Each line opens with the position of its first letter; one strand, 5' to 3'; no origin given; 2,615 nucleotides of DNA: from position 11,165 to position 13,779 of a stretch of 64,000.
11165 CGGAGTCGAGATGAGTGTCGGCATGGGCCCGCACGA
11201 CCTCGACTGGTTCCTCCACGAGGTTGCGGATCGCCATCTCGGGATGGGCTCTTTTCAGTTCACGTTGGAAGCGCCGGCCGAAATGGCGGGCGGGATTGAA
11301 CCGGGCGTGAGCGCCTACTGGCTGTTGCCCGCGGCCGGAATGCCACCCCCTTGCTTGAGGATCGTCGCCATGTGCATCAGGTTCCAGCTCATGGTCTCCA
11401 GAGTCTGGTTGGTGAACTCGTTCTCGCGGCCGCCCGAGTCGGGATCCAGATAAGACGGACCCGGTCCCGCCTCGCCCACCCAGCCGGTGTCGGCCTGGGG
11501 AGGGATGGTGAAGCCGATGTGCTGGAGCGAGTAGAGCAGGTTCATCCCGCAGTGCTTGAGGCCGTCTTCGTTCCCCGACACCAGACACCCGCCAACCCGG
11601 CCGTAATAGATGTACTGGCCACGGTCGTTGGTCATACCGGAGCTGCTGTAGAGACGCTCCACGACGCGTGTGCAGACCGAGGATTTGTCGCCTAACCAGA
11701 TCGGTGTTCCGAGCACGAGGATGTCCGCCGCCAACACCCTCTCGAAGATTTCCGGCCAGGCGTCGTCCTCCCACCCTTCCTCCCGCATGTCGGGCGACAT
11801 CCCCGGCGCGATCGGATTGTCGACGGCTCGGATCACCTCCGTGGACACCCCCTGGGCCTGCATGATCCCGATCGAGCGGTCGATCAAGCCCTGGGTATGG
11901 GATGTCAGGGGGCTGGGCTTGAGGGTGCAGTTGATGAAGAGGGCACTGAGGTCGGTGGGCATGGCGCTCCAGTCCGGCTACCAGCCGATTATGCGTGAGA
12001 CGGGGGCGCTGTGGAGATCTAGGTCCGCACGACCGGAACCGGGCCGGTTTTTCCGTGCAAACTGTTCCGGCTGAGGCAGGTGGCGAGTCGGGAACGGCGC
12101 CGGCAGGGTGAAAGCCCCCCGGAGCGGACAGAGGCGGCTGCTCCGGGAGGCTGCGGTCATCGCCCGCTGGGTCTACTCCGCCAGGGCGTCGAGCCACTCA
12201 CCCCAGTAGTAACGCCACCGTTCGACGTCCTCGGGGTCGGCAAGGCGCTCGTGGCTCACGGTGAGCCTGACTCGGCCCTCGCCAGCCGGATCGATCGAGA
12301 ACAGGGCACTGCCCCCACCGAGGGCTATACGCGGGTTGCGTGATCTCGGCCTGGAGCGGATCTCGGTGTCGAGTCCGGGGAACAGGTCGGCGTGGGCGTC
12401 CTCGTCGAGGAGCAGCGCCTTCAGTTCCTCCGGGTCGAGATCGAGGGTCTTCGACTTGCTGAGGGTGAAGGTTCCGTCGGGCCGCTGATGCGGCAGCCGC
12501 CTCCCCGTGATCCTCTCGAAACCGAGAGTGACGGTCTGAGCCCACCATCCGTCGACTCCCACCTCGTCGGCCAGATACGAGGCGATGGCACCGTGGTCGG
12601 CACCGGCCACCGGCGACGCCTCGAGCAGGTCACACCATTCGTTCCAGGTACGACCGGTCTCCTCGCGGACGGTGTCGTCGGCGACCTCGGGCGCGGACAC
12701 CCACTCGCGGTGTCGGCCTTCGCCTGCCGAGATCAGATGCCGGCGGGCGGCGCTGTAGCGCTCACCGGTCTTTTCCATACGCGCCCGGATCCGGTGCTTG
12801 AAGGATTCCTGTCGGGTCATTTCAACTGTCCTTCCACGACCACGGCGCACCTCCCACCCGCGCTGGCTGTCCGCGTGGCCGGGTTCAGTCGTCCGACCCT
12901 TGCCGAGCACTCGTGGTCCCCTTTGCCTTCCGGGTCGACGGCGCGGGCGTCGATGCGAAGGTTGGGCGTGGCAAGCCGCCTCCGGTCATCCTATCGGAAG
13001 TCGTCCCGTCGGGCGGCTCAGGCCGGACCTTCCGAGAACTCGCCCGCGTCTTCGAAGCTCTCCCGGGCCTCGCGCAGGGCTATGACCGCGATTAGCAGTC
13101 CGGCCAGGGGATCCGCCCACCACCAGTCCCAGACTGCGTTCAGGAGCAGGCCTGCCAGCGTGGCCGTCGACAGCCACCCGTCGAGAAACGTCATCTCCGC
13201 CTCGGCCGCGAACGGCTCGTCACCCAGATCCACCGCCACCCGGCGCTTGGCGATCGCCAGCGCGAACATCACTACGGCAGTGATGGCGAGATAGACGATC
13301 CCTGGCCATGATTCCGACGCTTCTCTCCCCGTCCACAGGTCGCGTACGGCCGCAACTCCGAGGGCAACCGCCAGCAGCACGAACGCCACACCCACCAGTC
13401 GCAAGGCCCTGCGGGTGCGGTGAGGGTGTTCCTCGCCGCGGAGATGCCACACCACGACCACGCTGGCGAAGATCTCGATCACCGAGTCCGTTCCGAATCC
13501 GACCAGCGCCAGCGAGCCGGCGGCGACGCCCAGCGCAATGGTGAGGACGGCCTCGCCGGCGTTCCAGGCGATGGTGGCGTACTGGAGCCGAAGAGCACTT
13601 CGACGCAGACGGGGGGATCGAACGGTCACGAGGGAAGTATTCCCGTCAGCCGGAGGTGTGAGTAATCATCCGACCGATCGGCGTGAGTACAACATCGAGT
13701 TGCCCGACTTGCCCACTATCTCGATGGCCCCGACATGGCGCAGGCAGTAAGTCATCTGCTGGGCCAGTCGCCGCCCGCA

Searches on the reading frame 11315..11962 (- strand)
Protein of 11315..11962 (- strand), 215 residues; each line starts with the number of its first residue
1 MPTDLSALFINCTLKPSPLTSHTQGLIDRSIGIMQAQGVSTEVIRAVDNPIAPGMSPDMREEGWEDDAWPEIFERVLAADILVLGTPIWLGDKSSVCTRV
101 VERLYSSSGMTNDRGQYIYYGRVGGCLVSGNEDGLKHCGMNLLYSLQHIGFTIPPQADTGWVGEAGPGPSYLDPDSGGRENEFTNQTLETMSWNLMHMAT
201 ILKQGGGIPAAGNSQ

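Call 17: search_protein_families(library=pfam, proteins=[window:11315-11962:-], max_evalue=0.01)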
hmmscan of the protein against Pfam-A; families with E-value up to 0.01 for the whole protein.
window:11315-11962:- (215 aa): 1 family
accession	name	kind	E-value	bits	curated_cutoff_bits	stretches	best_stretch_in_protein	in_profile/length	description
PF03358.20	FMN_red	-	7.1e-10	39.1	24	1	20-156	13-142/152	NADPH-dependent FMN reductase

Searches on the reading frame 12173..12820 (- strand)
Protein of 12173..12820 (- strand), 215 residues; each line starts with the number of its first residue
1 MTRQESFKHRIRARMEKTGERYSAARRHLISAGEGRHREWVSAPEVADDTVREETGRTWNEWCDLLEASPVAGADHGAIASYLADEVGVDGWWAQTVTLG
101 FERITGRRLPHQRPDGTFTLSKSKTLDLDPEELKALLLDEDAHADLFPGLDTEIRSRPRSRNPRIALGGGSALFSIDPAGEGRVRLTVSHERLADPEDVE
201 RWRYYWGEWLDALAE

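Call 17: search_protein_families(library=pfam, proteins=[window:12173-12820:-], max_evalue=0.01)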
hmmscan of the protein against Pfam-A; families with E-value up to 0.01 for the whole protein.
window:12173-12820:- (215 aa): 1 family
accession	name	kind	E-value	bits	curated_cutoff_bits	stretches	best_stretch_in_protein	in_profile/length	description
PF14117.11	DUF4287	-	3.1e-05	24.3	27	1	49-92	7-49/60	Domain of unknown function (DUF4287)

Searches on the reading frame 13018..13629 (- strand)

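Call 17: search_protein_families(library=pfam, proteins=[window:13018-13629:-], max_evalue=0.01)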
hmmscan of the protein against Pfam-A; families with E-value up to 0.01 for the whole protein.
window:13018-13629:- (203 aa): 1 family
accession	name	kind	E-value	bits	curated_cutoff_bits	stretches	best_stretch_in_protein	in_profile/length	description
PF01545.26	Cation_efflux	-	4.1e-14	53.3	26.6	1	20-195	5-193/198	Cation efflux family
